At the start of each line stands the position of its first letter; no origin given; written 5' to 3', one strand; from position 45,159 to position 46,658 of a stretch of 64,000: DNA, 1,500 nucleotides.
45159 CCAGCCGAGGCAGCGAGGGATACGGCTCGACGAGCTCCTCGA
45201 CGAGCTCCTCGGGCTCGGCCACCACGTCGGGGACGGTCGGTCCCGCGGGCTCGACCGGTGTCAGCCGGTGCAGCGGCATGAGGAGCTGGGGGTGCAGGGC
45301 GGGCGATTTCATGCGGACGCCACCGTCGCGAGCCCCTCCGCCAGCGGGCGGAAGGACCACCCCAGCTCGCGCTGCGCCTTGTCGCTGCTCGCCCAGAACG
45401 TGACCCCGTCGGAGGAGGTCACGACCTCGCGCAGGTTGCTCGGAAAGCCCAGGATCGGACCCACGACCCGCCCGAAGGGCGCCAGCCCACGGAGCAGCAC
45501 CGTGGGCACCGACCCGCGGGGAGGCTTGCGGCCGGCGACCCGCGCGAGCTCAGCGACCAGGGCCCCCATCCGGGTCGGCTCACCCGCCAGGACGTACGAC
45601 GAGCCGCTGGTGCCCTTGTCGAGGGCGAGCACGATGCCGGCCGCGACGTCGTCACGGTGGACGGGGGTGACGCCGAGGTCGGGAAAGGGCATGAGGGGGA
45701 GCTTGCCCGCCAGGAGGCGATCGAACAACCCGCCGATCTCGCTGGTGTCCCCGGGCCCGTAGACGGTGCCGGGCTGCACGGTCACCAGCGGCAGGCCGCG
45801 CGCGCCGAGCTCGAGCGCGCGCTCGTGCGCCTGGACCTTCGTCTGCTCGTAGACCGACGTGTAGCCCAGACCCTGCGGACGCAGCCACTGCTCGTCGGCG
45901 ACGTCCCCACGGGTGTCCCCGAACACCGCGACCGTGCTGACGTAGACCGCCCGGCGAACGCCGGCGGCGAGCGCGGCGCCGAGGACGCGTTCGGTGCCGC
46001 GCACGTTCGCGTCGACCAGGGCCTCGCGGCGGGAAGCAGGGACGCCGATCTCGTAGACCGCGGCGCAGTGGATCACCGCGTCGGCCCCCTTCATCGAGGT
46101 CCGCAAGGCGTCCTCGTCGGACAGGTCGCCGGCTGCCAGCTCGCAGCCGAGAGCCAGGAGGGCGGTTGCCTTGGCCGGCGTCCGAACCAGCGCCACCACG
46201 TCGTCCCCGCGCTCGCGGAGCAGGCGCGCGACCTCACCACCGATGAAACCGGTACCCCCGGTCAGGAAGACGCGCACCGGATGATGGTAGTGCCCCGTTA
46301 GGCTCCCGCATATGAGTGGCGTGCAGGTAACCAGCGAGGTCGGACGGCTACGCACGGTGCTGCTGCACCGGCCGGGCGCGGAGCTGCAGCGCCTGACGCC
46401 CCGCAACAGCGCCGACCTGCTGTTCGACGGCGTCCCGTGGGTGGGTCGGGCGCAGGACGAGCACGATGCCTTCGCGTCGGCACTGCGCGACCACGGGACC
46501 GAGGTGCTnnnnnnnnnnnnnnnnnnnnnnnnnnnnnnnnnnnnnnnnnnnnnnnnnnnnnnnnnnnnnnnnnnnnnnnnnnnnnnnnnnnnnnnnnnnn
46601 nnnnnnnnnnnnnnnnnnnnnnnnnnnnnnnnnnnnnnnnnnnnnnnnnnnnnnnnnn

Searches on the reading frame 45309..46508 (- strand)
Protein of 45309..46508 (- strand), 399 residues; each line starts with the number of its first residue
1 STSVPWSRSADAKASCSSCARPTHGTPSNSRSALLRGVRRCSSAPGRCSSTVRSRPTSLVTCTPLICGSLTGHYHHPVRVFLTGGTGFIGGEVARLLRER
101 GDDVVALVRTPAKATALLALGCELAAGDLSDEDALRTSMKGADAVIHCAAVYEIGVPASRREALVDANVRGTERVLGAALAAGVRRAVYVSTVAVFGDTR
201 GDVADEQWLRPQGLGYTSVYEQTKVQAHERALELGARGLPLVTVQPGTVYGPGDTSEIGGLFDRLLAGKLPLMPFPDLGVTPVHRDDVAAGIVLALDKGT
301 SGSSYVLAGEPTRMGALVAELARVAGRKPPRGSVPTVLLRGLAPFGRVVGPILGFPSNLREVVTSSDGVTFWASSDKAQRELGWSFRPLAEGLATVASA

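Call 37: search_protein_families(library=pfam, proteins=[window:45309-46508:-])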
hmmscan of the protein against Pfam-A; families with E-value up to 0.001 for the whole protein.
window:45309-46508:- (399 aa): 10 families
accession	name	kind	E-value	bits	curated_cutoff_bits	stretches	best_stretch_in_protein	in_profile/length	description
PF01370.27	Epimerase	-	2e-35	122.8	20.9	1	80-307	1-239/240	NAD dependent epimerase/dehydratase family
PF01073.25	3Beta_HSD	-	1.2e-21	77.5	22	1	82-295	2-228/280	3-beta hydroxysteroid dehydrogenase/isomerase family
PF13460.12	NAD_binding_10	-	9.5e-21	74.9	27.2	1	84-297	1-182/184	NAD(P)H-binding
PF07993.18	NAD_binding_4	-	4.9e-18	65.6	20.1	1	131-256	79-211/258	Male sterility protein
PF16363.11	GDP_Man_Dehyd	-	1.2e-16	61.5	27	1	82-253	2-187/332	GDP-mannose 4,6 dehydratase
PF04321.23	RmlD_sub_bind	-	1.5e-13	50.9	27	1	79-300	2-201/287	RmlD substrate binding domain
PF05368.20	NmrA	-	1.7e-12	48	27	1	80-193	5-108/298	NmrA-like family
PF02719.21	Polysacc_synt_2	-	1.4e-09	38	20.2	1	80-192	1-128/293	Polysaccharide biosynthesis protein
PF02254.24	TrkA_N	-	5.2e-05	24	23.8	1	85-148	5-69/116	TrkA-N domain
PF03435.24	Sacchrp_dh_NADP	-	7.9e-05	23.4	25.1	1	84-150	5-77/129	Saccharopine dehydrogenase NADP binding domain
